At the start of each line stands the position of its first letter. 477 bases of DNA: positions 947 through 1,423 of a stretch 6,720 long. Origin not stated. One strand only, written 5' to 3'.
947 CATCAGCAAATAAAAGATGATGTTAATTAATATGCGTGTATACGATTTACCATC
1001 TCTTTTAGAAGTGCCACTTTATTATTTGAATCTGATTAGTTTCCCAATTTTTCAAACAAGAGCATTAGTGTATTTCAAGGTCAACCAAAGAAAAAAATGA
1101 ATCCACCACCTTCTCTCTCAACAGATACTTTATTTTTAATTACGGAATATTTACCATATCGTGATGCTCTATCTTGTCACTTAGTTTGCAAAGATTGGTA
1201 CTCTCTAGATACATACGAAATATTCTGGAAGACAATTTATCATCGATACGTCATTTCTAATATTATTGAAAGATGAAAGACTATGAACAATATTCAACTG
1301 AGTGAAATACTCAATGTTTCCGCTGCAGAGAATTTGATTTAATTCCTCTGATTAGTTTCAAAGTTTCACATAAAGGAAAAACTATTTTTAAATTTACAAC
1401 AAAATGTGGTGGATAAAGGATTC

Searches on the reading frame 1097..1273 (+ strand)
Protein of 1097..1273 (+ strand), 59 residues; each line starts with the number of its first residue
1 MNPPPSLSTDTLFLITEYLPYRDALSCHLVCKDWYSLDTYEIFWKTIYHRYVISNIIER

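Call 7: search_protein_families(library=pfam, max_evalue=10, proteins=[window:1097-1273:+])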
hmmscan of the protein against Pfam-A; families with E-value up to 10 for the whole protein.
seq(59 aa): 3 families
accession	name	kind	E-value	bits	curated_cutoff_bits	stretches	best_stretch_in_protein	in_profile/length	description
PF12937.12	F-box-like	-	4.2e-08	33.3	24.3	1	10-49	7-46/47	F-box-like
PF00646.38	F-box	-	1.8e-05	24.9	20.5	1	6-37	3-34/43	F-box domain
PF18511.6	F-box_5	-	0.0047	16.9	25.5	1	22-38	22-36/42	F-box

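Call 10: find_encoding_contigs(protein=window:1097-1273:+, flank=10000)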
Protein seq(59 aa) (59 aa): no gene with exactly this product is on record in the collection.

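Call 25: search_protein_representatives(protein=window:1097-1273:+)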
Query: 59 residues. Proteins with E-value up to 0.001 (for the whole library): 15; up to 1e-10: 1; up to 1e-30: 0. The best 15 are listed.
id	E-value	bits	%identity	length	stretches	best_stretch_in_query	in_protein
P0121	2.5e-11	59.4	54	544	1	6-59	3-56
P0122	3.7e-09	52.6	31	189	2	6-56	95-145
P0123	1.8e-08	50.5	50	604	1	6-55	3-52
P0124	1.4e-06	44.5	46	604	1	3-56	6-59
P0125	1.7e-06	44.3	49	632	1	7-55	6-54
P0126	3.3e-06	43.3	52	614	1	7-54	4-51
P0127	3.6e-06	43.2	50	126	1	6-59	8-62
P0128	3.6e-06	43.2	31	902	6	6-37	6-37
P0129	1.6e-05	41.2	49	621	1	6-54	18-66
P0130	7.4e-05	39.1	42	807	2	14-48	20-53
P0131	1.2e-04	38.4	27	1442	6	2-46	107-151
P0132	1.5e-04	38.1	49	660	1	6-54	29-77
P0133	3.1e-04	37.1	47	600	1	8-52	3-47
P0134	4.1e-04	36.7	42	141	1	7-58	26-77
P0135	5.0e-04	36.4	46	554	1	13-51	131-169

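Call 27: list_cluster_members(proteins=[P0121, P0123, P0124, P0125, P0126, P0127, P0129, P0132, P0133, P0134])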
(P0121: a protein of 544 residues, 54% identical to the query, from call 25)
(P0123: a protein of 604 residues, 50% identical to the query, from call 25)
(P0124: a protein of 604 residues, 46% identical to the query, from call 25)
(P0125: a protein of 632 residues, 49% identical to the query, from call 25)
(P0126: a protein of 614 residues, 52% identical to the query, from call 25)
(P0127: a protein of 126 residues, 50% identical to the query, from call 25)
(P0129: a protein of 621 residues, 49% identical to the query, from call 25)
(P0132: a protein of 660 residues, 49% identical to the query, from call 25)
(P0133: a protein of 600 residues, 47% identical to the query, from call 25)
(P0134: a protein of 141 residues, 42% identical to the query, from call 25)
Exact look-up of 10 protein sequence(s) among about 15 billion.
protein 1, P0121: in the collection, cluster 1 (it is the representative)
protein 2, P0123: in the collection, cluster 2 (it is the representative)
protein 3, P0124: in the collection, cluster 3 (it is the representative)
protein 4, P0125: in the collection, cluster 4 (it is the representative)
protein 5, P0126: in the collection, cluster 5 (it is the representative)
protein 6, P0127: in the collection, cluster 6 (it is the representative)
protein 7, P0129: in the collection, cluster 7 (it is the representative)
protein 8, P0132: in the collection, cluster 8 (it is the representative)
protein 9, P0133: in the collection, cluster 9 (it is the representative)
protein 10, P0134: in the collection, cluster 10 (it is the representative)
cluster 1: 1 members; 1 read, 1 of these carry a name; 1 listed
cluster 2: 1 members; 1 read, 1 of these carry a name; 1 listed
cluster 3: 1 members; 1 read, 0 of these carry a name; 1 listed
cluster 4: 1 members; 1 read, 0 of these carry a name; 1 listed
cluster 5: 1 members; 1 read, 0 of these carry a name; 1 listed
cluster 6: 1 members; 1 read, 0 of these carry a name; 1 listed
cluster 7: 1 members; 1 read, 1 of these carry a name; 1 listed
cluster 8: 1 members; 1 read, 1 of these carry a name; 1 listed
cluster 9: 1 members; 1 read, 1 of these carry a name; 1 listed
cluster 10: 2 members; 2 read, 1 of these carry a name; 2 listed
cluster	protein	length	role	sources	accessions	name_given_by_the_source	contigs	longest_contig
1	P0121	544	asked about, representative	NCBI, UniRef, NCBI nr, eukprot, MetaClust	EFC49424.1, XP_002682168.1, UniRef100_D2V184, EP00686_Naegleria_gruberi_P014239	Hypothetical protein NAEGRDRAFT_62794 [Naegleria gruberi] | F-box domain-containing protein n=1 Tax=Naegleria gruberi TaxID=5762 RepID=D2V184_NAEGR | uncharacterized protein NAEGRDRAFT_62794 [Naegleria gruberi]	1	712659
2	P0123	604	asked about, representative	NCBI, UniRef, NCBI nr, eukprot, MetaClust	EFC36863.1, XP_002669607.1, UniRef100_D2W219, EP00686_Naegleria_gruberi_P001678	predicted protein [Naegleria gruberi] | Predicted protein n=1 Tax=Naegleria gruberi TaxID=5762 RepID=D2W219_NAEGR | uncharacterized protein NAEGRDRAFT_75429 [Naegleria gruberi]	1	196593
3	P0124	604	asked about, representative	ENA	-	-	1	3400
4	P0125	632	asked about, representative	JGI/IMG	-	-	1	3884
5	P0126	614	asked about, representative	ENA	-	-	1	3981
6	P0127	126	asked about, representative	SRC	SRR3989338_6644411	-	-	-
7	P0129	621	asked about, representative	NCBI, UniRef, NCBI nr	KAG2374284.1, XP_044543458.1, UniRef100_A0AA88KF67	hypothetical protein C9374_010854 [Naegleria lovaniensis] | F-box domain-containing protein n=1 Tax=Naegleria lovaniensis TaxID=51637 ... | uncharacterized protein C9374_010854 [Naegleria lovaniensis]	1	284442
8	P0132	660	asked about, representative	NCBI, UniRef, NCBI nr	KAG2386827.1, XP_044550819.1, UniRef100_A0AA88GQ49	hypothetical protein C9374_001862 [Naegleria lovaniensis] | F-box domain-containing protein n=1 Tax=Naegleria lovaniensis TaxID=51637 ... | uncharacterized protein C9374_001862 [Naegleria lovaniensis]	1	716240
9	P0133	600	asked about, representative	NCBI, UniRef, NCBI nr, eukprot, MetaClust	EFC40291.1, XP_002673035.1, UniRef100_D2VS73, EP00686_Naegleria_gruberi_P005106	predicted protein [Naegleria gruberi] | Predicted protein n=1 Tax=Naegleria gruberi TaxID=5762 RepID=D2VS73_NAEGR | uncharacterized protein NAEGRDRAFT_51840 [Naegleria gruberi]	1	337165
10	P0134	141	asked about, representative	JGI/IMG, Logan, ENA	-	hypothetical protein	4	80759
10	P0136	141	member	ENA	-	-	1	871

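Call 32: find_encoding_contigs(protein=P0121, flank=8000, max_places=3)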
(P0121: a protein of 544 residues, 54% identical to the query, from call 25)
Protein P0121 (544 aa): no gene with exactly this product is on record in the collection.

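Call 33: search_protein_families(library=pfam, max_evalue=0.1, proteins=[P0121, P0123, P0124, P0125, P0126, P0129, P0132, P0133])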
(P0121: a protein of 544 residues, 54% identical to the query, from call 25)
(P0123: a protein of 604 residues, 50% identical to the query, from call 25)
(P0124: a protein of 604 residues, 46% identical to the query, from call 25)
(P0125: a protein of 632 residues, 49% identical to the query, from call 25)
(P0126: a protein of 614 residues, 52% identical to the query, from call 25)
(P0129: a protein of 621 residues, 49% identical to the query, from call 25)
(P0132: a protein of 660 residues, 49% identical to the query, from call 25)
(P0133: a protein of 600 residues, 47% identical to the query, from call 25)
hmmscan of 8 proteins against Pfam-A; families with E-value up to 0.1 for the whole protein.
P0121 (544 aa): 3 families
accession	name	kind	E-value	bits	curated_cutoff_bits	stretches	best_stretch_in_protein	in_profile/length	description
PF12937.12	F-box-like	-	0.00014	22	24.3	1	12-46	12-46/47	F-box-like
PF00646.38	F-box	-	0.0029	17.9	20.5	1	2-34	2-34/43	F-box domain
PF15887.11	Peptidase_Mx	-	0.087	12.7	27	0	42-118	157-228/236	Putative zinc-binding metallo-peptidase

P0123 (604 aa): 2 families
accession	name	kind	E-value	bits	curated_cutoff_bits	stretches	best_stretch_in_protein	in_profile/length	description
PF00646.38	F-box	-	3e-05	24.2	20.5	1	2-34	2-34/43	F-box domain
PF12937.12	F-box-like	-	5.7e-05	23.2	24.3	1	9-43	9-43/47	F-box-like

P0124 (604 aa): 3 families
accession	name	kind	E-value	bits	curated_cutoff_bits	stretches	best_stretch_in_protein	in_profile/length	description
PF00646.38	F-box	-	0.0011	19.2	20.5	1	8-40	2-34/43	F-box domain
PF12937.12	F-box-like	-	0.0015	18.7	24.3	1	9-48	3-42/47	F-box-like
PF18511.6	F-box_5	-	0.068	13.2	25.5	0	32-42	27-37/42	F-box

P0125 (632 aa): 2 families
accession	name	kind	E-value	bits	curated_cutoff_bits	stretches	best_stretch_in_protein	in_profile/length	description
PF00646.38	F-box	-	0.0013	19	20.5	1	4-44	2-42/43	F-box domain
PF12937.12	F-box-like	-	0.023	14.9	24.3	1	5-46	3-44/47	F-box-like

P0126 (614 aa): 2 families
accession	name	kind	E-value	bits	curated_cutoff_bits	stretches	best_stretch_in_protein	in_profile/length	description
PF00646.38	F-box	-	6.7e-06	26.3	20.5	1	2-42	2-42/43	F-box domain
PF12937.12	F-box-like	-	0.0094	16.1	24.3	1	2-44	2-44/47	F-box-like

P0129 (621 aa): 2 families
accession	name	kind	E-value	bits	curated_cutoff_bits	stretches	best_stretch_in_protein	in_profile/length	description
PF00646.38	F-box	-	0.00017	21.8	20.5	1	17-57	2-42/43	F-box domain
PF12937.12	F-box-like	-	0.00044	20.4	24.3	1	27-59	12-44/47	F-box-like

P0132 (660 aa): 3 families
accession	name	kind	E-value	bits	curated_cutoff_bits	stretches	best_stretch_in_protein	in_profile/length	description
PF00646.38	F-box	-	9.7e-06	25.7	20.5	1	28-68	2-42/43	F-box domain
PF12937.12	F-box-like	-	0.00047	20.3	24.3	1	36-70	10-44/47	F-box-like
PF19662.4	DUF6165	-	0.053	13.7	27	0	375-434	60-118/134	Family of unknown function (DUF6165)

P0133 (600 aa): 1 family
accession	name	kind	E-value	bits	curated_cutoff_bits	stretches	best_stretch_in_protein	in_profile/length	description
PF12937.12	F-box-like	-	0.014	15.6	24.3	1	6-42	8-44/47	F-box-like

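Call 39: find_encoding_contigs(protein=P0125, flank=3000, max_places=2)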
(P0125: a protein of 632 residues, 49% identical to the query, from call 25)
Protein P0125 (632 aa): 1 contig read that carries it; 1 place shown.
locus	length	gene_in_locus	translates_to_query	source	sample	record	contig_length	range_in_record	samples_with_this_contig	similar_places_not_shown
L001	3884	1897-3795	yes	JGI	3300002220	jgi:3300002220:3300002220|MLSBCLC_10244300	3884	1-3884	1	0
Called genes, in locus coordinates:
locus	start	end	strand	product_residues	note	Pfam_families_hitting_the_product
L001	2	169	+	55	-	?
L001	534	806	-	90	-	-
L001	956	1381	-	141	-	PF00929:RNase_T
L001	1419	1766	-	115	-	PF00929:RNase_T (weak)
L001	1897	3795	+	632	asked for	-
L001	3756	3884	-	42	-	?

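Call 40: find_encoding_contigs(protein=P0123, flank=6000, max_places=2)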
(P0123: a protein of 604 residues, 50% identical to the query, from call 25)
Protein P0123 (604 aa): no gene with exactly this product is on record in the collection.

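Call 46: search_solved_structures(query=window:1097-1273:+, max_evalue=1, show_alignments=2)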
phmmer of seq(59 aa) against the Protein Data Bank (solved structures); distinct sequences matched with E-value up to 1: 9.
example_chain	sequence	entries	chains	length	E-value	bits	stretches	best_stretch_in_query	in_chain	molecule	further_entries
9kbd_C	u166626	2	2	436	0.0039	21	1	6-52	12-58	F-box only protein 3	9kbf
6m90_A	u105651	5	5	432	0.012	19.5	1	15-54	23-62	F-box/WD repeat-containing protein 1A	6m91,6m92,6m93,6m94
1p22_A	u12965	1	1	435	0.012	19.5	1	15-54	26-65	F-box/WD-repeat protein 1A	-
6ttu_T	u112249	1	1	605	0.018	18.9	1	15-54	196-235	F-box/WD repeat-containing protein 1A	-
6wnx_A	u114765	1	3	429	0.1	16.6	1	15-53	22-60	F-box/WD repeat-containing protein 11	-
1fs1_A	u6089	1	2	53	0.21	15.5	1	9-47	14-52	CYCLIN A/CDK2-ASSOCIATED P19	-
9xzj_F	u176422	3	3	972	0.22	15.5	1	6-54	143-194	F-box DNA helicase 1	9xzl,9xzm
6byh_E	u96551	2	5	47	0.48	14.4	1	13-40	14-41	Lysine-specific demethylase 2A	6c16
1fs2_A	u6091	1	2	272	0.87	13.6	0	13-48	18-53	SKP2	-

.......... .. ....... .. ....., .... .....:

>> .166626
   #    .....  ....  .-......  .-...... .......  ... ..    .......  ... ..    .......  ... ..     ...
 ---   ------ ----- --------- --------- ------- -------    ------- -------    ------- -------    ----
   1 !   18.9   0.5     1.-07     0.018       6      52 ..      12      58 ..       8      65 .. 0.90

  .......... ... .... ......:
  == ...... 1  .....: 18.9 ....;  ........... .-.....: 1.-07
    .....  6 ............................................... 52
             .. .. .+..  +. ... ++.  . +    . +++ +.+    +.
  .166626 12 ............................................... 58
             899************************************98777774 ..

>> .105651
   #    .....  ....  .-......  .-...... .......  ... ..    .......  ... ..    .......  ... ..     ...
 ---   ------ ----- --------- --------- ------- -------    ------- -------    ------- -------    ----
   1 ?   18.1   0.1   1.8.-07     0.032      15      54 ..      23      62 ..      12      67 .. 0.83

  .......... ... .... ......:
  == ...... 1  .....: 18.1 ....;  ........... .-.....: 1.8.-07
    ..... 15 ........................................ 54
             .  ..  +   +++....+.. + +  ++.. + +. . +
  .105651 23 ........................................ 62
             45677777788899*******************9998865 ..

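Call 56: predict_structure(alignment_id=A1)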
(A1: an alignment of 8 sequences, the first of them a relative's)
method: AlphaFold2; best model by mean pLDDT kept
length: 544 residues; sequences in the alignment: 8
mean_pLDDT: 59.4   pTM: 0.39
mean pLDDT of the five models: 59.4, 57.8, 53.7, 51.8, 48.8
residues with pLDDT >= 90: 0; 70-90: 129; 50-70: 286; < 50: 129
segments of 3 or more residues with pLDDT < 50: 15-17, 132-155, 178-243, 257-263, 312-320, 404-407
pLDDT, mean of each block of 10 residues (from residue 1): 53 51 52 63 77 83 75 80 70 82 65 82 82 43 40 53 66 52 41 42 38 38 41 42 49 49 53 54 58 58 58 45 52 73 73 69 60 69 77 60 52 66 65 54 60 61 54 52 65 67 56 52 65 71 51
secondary structure, 60 per line:
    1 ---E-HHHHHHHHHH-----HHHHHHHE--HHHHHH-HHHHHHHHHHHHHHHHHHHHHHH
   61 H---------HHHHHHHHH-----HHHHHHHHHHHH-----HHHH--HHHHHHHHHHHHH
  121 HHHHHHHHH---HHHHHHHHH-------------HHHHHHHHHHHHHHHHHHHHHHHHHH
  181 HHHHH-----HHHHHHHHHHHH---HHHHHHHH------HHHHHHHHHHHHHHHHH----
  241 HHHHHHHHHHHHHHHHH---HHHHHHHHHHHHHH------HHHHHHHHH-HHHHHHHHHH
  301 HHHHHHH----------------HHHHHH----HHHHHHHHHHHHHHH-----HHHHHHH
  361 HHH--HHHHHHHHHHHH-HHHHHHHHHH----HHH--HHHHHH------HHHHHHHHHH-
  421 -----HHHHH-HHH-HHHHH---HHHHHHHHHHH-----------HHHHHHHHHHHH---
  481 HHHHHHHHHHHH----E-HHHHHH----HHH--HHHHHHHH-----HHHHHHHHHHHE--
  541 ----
elements in order: H6-15 H21-27 H31-36 H38-61 H71-79 H85-96 H102-105 H108-129 H133-141 H155-185 H191-202 H206-213 H220-236 H241-257 H261-274 H281-289 H291-307 H324-329 H334-348 H354-363 H366-377 H379-388 H398-403 H410-419 H426-430 H436-440 H444-454 H466-477 H481-492 H499-504 H514-521 H527-537
